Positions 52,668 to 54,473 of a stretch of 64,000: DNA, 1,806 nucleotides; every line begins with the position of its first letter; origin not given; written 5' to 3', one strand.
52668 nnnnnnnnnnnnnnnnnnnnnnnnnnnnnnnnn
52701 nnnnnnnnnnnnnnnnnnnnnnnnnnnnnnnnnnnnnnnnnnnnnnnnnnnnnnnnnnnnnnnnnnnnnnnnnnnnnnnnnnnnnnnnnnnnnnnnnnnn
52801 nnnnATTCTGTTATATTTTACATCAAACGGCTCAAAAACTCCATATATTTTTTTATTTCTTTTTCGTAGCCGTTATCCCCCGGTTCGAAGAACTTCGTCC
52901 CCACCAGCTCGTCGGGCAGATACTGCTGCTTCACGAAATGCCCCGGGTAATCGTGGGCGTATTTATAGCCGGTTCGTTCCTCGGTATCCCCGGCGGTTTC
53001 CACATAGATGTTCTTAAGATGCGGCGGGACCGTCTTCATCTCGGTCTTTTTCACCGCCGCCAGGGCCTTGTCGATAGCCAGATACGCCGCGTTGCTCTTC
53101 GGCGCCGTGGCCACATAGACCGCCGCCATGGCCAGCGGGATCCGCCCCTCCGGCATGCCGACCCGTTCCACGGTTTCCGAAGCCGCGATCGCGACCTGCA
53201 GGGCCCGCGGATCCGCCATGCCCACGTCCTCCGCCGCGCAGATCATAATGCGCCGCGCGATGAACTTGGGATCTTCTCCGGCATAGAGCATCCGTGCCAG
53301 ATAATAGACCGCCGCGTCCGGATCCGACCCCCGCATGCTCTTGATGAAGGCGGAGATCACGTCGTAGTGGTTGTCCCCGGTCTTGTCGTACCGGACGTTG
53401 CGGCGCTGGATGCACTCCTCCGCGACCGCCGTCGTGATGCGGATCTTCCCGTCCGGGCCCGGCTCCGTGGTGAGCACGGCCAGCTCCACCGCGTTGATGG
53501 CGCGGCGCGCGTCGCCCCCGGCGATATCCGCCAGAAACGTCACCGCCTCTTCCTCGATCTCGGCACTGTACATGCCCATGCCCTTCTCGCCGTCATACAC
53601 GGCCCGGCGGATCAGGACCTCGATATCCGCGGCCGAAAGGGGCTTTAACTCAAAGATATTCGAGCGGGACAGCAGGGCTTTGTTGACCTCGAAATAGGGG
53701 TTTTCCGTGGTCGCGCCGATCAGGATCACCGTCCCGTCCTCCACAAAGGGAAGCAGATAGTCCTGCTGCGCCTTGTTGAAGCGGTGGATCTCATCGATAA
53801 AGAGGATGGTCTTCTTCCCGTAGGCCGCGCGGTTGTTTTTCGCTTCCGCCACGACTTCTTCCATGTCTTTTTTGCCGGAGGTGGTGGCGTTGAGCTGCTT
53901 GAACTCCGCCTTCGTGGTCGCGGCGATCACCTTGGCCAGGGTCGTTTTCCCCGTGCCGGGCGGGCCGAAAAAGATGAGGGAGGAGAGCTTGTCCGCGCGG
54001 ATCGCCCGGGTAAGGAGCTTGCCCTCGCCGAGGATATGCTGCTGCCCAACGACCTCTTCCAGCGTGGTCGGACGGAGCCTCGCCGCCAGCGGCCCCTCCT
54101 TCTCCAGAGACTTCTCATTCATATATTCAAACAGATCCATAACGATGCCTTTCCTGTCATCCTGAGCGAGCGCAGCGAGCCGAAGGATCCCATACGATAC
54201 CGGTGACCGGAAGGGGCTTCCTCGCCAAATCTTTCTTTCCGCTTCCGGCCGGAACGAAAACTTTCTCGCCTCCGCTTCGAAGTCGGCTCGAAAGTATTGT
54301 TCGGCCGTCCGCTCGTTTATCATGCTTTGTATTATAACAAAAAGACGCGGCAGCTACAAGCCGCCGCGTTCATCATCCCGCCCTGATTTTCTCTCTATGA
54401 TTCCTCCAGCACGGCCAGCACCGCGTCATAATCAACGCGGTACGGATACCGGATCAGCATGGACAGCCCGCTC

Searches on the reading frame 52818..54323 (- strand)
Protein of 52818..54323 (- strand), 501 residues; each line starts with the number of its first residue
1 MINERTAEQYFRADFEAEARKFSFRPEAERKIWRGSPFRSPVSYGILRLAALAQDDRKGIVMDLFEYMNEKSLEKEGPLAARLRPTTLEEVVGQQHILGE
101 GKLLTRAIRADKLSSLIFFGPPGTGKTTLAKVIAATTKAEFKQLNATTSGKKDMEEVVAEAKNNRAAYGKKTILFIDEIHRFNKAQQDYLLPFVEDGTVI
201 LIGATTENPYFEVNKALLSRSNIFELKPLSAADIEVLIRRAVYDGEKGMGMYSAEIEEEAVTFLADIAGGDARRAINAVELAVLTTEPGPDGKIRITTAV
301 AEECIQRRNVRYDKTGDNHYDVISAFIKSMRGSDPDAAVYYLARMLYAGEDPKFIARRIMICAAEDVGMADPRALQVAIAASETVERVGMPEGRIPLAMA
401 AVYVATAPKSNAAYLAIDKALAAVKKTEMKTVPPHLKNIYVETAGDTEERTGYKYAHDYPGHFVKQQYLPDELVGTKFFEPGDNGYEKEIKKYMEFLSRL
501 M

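Call 3: search_protein_families(library=pfam, proteins=[window:52818-54323:-], max_evalue=0.1)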
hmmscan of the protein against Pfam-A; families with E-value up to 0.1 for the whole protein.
window:52818-54323:- (501 aa): 39 families (the best 25 are shown)
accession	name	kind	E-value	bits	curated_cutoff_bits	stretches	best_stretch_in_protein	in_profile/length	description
PF12002.13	MgsA_C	-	4.7e-71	238.5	27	1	332-495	1-164/167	MgsA AAA+ ATPase C terminal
PF16193.11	AAA_assoc_2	-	4.5e-30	104.2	34.3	1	252-331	3-81/81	AAA C-terminal domain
PF00004.35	AAA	-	1.5e-19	71.2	21.2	1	116-224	1-126/131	ATPase family associated with various cellular activities (AAA)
PF05496.18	RuvB_N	-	5e-18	65.8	27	1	83-204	1-119/159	Holliday junction DNA helicase RuvB P-loop domain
PF13173.12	AAA_14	-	3.1e-09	37.4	27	1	116-232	5-126/129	AAA domain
PF07728.20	AAA_5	-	3.6e-08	33.9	22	1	116-203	2-99/139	AAA domain (dynein-related subfamily)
PF07724.20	AAA_2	-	5.2e-07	30.3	27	1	112-199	2-104/166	AAA domain (Cdc48 subfamily)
PF01078.27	Mg_chelatase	-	2.3e-06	27.6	20.3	1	113-135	22-44/207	Magnesium chelatase, subunit ChlI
PF00158.32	Sigma54_activat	-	3.6e-06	27.2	20.2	1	114-208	23-131/168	Sigma-54 interaction domain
PF13401.12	AAA_22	-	4e-05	24.4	27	1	115-139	7-31/130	AAA domain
PF13245.12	AAA_19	-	8.6e-05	23.2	25.1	1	114-167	12-54/134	AAA domain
PF13604.12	AAA_30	-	0.00015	22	27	1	115-204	20-124/191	AAA domain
PF20720.3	nSTAND3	-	0.00016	21.9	27.2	1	114-177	18-72/155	Novel STAND NTPase 3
PF14532.12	Sigma54_activ_2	-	0.00024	21.8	25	1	117-196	25-95/138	Sigma-54 interaction domain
PF13191.12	AAA_16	-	0.00027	21.9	32.6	0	105-135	16-46/167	AAA ATPase domain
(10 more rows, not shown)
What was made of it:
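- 52818..54140 (-): rarA (MgsA-type AAA+). It lies directly upstream and is probably the first gene of the same transcript in this genome. It is context, not shown to be part of the system. Pfam MgsA_C E 5e-71 (call 3).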
